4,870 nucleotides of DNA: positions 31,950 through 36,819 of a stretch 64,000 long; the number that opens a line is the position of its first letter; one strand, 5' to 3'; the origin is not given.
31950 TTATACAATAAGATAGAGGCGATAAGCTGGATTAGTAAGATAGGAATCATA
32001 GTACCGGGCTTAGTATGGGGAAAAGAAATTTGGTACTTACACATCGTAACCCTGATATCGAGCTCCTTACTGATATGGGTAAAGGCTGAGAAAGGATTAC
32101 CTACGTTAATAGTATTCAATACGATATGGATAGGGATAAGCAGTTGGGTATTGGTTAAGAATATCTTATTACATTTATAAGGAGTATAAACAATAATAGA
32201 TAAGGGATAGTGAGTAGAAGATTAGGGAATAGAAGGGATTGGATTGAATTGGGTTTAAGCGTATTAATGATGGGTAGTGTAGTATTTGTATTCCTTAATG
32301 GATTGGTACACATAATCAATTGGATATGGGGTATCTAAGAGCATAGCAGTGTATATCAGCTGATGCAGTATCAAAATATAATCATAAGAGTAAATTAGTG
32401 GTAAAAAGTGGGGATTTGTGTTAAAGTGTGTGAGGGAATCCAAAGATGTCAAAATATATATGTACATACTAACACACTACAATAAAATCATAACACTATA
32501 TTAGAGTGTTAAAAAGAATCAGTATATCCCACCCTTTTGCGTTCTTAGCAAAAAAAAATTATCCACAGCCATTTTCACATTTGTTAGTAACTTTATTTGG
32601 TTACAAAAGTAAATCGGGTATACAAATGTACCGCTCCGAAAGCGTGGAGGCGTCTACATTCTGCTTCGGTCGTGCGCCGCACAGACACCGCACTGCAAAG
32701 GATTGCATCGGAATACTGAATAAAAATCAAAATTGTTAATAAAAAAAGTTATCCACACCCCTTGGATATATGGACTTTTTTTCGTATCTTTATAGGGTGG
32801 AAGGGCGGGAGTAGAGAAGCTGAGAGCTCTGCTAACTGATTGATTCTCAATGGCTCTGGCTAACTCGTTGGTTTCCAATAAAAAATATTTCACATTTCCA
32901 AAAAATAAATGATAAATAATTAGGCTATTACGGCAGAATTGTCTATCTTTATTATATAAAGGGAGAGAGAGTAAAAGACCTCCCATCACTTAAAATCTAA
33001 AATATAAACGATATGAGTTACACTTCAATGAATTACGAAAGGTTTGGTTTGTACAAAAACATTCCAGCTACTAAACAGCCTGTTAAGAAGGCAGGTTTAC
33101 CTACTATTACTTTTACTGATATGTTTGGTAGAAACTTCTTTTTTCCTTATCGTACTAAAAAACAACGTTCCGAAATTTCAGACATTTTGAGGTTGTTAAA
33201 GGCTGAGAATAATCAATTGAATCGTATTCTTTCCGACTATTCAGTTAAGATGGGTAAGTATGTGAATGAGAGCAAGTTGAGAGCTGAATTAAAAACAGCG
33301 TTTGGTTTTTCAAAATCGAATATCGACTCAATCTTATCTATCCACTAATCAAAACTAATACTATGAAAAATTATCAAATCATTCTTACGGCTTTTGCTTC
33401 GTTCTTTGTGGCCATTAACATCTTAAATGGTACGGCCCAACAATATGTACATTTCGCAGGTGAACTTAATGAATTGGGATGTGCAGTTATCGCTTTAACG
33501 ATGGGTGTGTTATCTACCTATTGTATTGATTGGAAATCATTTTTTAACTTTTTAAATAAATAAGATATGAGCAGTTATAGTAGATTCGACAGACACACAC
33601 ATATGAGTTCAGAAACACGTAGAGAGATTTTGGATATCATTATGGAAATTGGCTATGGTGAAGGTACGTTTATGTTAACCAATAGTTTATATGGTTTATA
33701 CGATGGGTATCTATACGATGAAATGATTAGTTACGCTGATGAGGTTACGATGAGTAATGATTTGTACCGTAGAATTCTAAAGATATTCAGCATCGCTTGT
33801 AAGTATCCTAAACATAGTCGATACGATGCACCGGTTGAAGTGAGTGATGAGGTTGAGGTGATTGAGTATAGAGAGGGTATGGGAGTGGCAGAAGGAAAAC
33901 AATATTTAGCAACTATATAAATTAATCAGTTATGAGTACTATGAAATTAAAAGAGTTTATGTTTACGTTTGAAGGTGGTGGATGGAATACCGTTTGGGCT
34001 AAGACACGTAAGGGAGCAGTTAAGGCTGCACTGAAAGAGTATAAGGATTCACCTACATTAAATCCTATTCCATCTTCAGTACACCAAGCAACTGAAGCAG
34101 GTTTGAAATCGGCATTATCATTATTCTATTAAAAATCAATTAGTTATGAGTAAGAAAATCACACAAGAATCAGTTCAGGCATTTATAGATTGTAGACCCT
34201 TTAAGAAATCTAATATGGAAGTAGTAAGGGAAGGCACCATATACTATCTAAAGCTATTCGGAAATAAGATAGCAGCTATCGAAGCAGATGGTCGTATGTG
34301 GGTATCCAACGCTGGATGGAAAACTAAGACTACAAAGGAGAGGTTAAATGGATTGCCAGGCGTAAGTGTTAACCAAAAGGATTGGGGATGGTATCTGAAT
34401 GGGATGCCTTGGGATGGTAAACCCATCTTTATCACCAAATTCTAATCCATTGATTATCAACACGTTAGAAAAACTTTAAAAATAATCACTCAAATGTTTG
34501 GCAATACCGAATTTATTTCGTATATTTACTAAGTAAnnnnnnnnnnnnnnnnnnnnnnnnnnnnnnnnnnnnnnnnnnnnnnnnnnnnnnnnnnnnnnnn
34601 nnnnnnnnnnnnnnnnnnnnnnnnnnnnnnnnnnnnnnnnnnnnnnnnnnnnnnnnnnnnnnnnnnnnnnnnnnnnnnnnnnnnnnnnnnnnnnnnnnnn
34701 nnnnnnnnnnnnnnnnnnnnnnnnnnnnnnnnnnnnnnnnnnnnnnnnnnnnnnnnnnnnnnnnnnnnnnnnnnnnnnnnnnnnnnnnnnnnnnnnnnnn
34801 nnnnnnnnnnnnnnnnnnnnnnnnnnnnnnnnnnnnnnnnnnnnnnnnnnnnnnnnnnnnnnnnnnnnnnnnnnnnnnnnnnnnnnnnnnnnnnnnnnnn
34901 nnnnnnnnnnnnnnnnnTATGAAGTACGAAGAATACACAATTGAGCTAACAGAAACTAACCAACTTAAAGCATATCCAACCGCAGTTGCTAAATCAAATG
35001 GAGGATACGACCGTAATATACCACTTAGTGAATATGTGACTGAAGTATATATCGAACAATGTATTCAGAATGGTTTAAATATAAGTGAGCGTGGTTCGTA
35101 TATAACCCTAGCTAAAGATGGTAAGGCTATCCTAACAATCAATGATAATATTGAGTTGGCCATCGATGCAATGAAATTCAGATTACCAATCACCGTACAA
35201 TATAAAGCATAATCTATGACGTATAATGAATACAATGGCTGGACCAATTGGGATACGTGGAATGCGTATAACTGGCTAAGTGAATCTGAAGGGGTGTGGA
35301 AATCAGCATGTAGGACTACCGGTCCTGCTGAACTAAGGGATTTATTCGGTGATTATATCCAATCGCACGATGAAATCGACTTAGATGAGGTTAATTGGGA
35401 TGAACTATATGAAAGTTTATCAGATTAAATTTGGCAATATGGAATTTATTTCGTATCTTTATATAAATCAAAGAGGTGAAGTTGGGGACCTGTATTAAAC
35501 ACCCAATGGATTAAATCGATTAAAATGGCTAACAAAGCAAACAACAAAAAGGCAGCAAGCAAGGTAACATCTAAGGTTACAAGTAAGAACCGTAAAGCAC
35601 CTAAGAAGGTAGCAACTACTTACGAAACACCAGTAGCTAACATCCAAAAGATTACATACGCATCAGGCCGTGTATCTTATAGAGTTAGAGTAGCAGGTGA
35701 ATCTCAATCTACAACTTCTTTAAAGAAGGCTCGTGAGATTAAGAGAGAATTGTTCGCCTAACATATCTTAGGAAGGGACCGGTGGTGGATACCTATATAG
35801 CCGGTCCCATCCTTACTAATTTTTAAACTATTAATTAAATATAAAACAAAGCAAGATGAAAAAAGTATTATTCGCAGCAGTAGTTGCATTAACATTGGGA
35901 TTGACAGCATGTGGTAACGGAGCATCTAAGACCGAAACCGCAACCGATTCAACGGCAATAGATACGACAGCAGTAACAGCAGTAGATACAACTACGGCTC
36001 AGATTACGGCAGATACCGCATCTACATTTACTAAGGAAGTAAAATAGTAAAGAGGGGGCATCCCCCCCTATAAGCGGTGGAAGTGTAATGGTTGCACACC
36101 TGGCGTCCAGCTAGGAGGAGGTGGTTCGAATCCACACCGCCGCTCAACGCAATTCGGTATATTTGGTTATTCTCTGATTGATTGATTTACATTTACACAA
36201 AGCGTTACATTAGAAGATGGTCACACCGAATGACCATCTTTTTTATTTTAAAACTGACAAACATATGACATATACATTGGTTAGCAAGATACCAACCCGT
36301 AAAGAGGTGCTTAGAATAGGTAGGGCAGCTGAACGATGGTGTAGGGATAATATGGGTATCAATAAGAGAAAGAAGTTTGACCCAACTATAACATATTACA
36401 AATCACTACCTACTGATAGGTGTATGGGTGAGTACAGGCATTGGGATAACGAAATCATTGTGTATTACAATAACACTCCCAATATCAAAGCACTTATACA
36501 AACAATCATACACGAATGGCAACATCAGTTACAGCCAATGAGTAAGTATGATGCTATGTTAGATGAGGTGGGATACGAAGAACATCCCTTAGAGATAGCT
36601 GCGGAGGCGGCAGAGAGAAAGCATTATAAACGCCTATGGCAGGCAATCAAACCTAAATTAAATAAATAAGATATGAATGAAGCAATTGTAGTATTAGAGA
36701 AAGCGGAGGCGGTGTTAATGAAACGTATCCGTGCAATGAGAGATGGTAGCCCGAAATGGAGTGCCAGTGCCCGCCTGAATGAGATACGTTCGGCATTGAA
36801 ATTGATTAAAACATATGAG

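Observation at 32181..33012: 830-bp non-coding region: twin perfect DnaA boxes flanking a GC-rich structured island, then a promoter driving an ORF-less transcript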

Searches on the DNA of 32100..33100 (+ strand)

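Call 6: search_dna_similar(query=window:32181-33012:+, collection=phages, mode=distant, max_rows=30)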
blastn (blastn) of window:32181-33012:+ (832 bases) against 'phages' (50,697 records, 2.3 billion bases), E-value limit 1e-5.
No match.
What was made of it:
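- Tried and rejected: Nucleotide search. blastn of the region against 50,697 phage records gave no match (call 6).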

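Call 8: search_rna_families(source=window, start=32100, end=33100, threshold=evalue, max_evalue=10, show_alignments=3)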
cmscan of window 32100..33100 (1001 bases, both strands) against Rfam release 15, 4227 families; matches with E-value up to 10: 3.
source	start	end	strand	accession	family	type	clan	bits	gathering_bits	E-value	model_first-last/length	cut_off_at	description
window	32709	32782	+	RF02083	OrzO-P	Gene; antitoxin;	-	18.2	60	4.3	1-76/76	no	OrzO-P RNA antitoxin family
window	32741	32830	-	RF02273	FsrA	Gene;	-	17.5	80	0.71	1-83/83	no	FsrA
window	32813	32865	+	RF01135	sR24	Gene; snRNA; snoRNA; CD-box;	-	13.8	36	4.9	1-55/55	no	Small nucleolar RNA sR24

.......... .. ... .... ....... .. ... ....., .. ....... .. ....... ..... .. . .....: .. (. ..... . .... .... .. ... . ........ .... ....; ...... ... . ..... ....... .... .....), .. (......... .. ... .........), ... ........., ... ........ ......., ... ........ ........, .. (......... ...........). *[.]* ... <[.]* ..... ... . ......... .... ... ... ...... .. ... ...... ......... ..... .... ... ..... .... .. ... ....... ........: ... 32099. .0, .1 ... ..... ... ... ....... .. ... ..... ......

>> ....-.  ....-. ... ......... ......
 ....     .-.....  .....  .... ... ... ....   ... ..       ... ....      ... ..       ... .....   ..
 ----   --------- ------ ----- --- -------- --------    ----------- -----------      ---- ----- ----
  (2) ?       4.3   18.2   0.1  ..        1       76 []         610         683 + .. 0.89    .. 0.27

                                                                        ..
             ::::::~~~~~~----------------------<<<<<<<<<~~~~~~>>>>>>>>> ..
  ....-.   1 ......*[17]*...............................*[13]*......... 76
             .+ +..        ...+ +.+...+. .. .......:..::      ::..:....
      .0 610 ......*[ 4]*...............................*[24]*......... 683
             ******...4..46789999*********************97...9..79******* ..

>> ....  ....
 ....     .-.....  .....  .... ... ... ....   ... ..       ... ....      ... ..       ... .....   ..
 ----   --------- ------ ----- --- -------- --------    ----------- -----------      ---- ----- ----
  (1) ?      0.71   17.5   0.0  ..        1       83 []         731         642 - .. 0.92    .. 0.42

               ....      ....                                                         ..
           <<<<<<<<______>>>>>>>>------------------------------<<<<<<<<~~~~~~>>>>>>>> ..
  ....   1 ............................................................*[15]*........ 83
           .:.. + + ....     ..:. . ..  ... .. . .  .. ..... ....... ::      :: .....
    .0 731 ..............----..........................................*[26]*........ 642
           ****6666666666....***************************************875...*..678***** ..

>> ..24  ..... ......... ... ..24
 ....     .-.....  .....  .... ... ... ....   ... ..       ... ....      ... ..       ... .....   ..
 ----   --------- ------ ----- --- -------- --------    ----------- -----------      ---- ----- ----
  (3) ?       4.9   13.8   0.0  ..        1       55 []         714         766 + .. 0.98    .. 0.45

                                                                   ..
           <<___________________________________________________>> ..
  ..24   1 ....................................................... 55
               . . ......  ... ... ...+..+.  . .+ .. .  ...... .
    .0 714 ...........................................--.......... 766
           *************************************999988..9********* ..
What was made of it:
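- On Structured ncRNA / sRNA gene: The E <= 10 scan of 32100-33100 gave three chance-level hits, none on the island (call 8).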

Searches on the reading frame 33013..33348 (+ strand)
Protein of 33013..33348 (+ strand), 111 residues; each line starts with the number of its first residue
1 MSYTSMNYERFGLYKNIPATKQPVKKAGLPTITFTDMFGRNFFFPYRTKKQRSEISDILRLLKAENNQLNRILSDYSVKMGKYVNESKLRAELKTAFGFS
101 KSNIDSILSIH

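Call 13: find_related_loci(query=window:33013-33345:+, collection=viral_contigs, flank=4000)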
Query window:33013-33345:+ (111 aa) in viral_contigs; peptide patterns used: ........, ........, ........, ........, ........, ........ (x = any residue, [..] = any of these).
13 stretches matched a pattern; 1 encode a relative of the query (tblastn E <= 1e-3); 1 distinct loci.
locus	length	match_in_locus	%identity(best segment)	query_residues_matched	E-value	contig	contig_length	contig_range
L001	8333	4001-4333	67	1-111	4e-50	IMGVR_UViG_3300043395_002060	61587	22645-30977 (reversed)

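Call 19: search_protein_families(library=phrogs, proteins=[window:33013-33348:+])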
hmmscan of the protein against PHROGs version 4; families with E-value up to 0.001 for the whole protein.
window:33013-33348:+ (111 aa): 0 families

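Call 21: find_homologous_proteins(query=window:33013-33345:+)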
Query window:33013-33345:+ (111 aa): 114 proteins with E <= 0.001 among 117 candidates.
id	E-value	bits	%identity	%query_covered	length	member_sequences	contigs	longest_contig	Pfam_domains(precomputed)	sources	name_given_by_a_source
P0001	1.1e-62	227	95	100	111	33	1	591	-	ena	-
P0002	1.5e-59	217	90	100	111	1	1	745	-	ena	-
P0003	3.3e-59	215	89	100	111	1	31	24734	-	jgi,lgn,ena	jgi:hypothetical protein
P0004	2.0e-58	213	89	100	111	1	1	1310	-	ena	-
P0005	2.3e-58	213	88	100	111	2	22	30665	-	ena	-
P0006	3.0e-58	212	86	100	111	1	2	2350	-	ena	-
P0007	3.3e-58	212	87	100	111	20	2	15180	-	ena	-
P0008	3.4e-58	212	89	100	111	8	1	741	-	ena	-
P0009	8.4e-58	211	86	100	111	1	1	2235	-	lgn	-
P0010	1.1e-57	211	87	100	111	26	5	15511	-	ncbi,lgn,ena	-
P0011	2.8e-57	209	90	100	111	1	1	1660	-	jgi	jgi:hypothetical protein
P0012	4.2e-57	209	86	100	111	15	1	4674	-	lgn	-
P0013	5.4e-57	208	89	100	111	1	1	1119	-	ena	-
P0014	7.5e-57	208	86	100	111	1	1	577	-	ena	-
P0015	8.2e-57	208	87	100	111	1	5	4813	-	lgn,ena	-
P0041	4.3e-53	196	86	95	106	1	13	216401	-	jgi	jgi:hypothetical protein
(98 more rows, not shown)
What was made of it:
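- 33013..33348 (+): First gene after the hub (111 aa, function unknown). It served as the anchor for finding relatives. 114 homologues in metagenomes (call 21).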

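Call 23: find_related_loci(query=A2, collection=metagenome_contigs, flank=3000)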
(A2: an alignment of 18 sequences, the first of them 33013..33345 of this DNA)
Query A2 (111 aa) in metagenome_contigs; peptide patterns used: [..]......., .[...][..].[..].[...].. (x = any residue, [..] = any of these).
173 stretches matched a pattern; 73 encode a relative of the query (tblastn E <= 1e-3); 73 distinct loci.
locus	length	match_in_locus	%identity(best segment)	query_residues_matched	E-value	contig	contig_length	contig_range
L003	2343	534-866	100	1-111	5e-74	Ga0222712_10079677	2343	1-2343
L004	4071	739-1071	97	1-111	2e-70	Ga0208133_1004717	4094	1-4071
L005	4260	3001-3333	90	1-111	9e-67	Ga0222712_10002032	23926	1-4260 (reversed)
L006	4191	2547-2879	90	1-111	9e-67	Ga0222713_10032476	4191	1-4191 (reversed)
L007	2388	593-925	88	1-111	4e-66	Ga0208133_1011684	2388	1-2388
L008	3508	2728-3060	89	1-111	1e-65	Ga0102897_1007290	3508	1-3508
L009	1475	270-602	90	1-111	5e-68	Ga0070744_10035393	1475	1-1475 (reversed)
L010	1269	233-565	86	1-111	4e-67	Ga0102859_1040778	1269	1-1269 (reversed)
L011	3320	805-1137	86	1-111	2e-63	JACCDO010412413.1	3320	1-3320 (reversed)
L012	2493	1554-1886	86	1-111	5e-64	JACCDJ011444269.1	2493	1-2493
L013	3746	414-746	87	1-111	6e-63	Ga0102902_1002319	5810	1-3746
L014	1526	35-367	85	1-111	1e-64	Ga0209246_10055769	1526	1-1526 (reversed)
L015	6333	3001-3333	86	1-111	3e-62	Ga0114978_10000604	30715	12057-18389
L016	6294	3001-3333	86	1-111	3e-61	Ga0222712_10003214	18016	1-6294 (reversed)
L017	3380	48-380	85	1-111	5e-59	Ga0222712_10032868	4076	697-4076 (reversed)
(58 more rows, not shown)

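Call 40: find_encoding_contigs(protein=P0041, flank=10000, max_places=3)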
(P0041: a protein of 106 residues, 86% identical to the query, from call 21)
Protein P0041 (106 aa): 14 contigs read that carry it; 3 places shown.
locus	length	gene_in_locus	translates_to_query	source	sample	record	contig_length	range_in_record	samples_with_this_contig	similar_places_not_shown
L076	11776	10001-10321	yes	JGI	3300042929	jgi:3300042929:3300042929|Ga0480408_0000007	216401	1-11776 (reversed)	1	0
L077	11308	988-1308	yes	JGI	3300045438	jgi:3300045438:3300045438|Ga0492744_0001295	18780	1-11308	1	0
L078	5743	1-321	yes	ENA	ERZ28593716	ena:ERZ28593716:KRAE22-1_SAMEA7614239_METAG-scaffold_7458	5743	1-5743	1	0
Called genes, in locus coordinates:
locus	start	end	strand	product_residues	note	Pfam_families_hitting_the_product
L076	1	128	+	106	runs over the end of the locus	-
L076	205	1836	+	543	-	PF00118:Cpn60_TCP1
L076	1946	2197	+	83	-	-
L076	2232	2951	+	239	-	PF00149:Metallophos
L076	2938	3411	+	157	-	PF20274:cREC_REC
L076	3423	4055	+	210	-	-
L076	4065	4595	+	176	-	PF00877:NLPC_P60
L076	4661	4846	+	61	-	-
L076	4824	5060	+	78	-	-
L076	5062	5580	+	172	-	PF01126:Heme_oxygenase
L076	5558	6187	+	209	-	PF05996:Fe_bilin_red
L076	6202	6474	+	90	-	PF10902:WYL_2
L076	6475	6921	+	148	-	-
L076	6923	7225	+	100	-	-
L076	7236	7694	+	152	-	-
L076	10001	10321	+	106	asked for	-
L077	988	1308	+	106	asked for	-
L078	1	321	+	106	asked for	?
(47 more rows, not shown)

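Call 49: search_protein_families(library=pfam, max_evalue=0.01, proteins=[window:33013-33348:+])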
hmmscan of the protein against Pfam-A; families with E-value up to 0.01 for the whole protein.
window:33013-33348:+ (111 aa): 1 family
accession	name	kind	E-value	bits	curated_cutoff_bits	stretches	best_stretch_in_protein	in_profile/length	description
PF22893.2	ULD_2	-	0.0021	18.6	24.5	1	30-69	4-43/85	Ubiquitin-like domain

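Call 62: find_related_loci(query=A2, collection=genome_contigs, flank=3000)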
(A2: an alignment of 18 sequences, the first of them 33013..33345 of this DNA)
Query A2 (111 aa) in genome_contigs; peptide patterns used: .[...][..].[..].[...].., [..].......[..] (x = any residue, [..] = any of these).
23 stretches matched a pattern, but none encodes a relative of the query by tblastn (E <= 1e-3).
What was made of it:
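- Tried and rejected: A scan of 185,579 species genomes with the ORF profile found nothing (call 62).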

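Call 73: predict_structure(alignment_id=A2)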
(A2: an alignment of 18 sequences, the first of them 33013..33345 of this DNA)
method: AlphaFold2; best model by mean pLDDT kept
length: 111 residues; sequences in the alignment: 18
mean_pLDDT: 78.4   pTM: 0.59
mean pLDDT of the five models: 78.4, 77.2, 75.5, 73.6, 73.3
residues with pLDDT >= 90: 46; 70-90: 38; 50-70: 9; < 50: 18
segments of 3 or more residues with pLDDT < 50: 1-16
pLDDT, mean of each block of 10 residues (from residue 1): 35 44 61 87 90 91 91 90 90 93 90 79
secondary structure, 60 per line:
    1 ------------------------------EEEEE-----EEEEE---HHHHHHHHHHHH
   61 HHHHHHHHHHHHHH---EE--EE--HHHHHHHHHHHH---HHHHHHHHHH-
elements in order: E31-35 E41-45 H49-74 H86-97 H101-110

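Call 75: fold_search(model_id=the predicted structure, library=pdb)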
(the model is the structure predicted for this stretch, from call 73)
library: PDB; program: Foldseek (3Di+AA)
matches with E <= 10: 50; with E <= 0.001: 0
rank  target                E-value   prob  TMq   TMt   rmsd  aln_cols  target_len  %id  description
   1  4v19_2                1.2e+00  0.05  0.17  0.12  13.4       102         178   18  Structure of the large subunit of the mammalian mitoribosome, part 1 of 2 (released 2014-10-08)
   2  6zm5_Y                1.7e+00  0.08  0.22  0.14  12.8        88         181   14  Human mitochondrial ribosome in complex with OXA1L, mRNA, A/A tRNA, P/P tRNA and nascent polypeptide (released 2021-01-13)
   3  7aoi_Af               3.7e+00  0.02  0.13  0.12  19.6       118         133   14  Trypanosoma brucei mitochondrial ribosome large subunit assembly intermediate (released 2020-12-02)
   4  6eri_Az               4.2e+00  0.06  0.23  0.15  17.0        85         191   20  Structure of the chloroplast ribosome with chl-RRF and hibernation-promoting factor (released 2018-04-18)
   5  4wxa_D                4.5e+00  0.04  0.21  0.28  10.2        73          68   18  Crystal structure of binary complex Gon7-Pcc1 (released 2015-03-18)
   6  6yxx_Af               4.8e+00  0.02  0.14  0.13  21.4       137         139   12  State A of the Trypanosoma brucei mitoribosomal large subunit assembly intermediate (released 2020-10-14)
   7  6i9r_Y                5.1e+00  0.04  0.22  0.15  12.2        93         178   15  Large subunit of the human mitochondrial ribosome in complex with Virginiamycin M and Quinupristin (released 2020-07-08)
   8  7qh7_Y                5.1e+00  0.02  0.17  0.12  11.8        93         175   17  Cryo-EM structure of the human mtLSU assembly intermediate upon MRM2 depletion - class 4 (released 2022-05-18)
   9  6h0b_A                5.5e+00  0.06  0.17  0.04   3.7        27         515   22  Crystal structure of the human GalNAc-T4 in complex with UDP, manganese and the diglycopeptide 6. (released 2018-10-10)
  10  5j33_B                5.5e+00  0.04  0.13  0.05  10.8        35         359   17  Isopropylmalate dehydrogenase in complex with NAD+ (released 2016-05-18)
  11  6cnz_D                5.5e+00  0.03  0.23  0.18   7.9        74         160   18  Crystal Structure of Chorismate Mutase from Burkholderia thailandensis (released 2018-03-21)
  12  9hcd_Y                5.8e+00  0.03  0.20  0.14  11.1        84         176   13  Mouse mitoribosome large subunit assembly intermediate (with uL16m) bound to MRM3-dimer, DDX28 and the MALSU-L0R8F8-mt (released 2025-06-11)
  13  6hix_Af               5.8e+00  0.02  0.17  0.15  20.0       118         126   12  Cryo-EM structure of the Trypanosoma brucei mitochondrial ribosome - This entry contains the large mitoribosomal subu (released 2018-09-26)
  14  2auc_B                6.2e+00  0.14  0.41  0.41   4.3        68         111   12  Structure of the Plasmodium MTIP-MyoA complex, a key component of the parasite invasion motor (released 2006-01-17)
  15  9h3g_AO               6.2e+00  0.10  0.19  0.29   3.2        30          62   20  Structure of the Arabidopsis thaliana 80S ribosome in complex with P- and E-site tRNAs and mRNA (released 2026-02-04)
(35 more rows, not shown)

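Call 76: search_dna_similar(query=window:33013-33345:+, collection=phages, mode=protein, max_evalue=0.001, max_rows=10)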
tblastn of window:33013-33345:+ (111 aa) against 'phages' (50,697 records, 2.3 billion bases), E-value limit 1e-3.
No match.

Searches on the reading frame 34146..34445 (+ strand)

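Call 49: search_protein_families(library=pfam, max_evalue=0.01, proteins=[window:34146-34445:+])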
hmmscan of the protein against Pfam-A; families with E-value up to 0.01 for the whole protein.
window:34146-34445:+ (99 aa): 1 family
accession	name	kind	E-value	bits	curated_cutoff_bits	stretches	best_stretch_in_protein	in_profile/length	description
PF23790.1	Kyano_Gp96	-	1.6e-11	44.8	27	1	3-85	2-91/110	Kyanoviridae Gp96 protein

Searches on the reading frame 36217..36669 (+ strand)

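Call 49: search_protein_families(library=pfam, max_evalue=0.01, proteins=[window:36217-36669:+])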
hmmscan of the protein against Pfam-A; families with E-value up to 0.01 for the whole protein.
window:36217-36669:+ (150 aa): 1 family
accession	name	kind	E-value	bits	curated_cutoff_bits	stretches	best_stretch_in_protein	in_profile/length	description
PF13058.12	DUF3920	-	0.0092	16.6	27.3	0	77-134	60-117/126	Protein of unknown function (DUF3920)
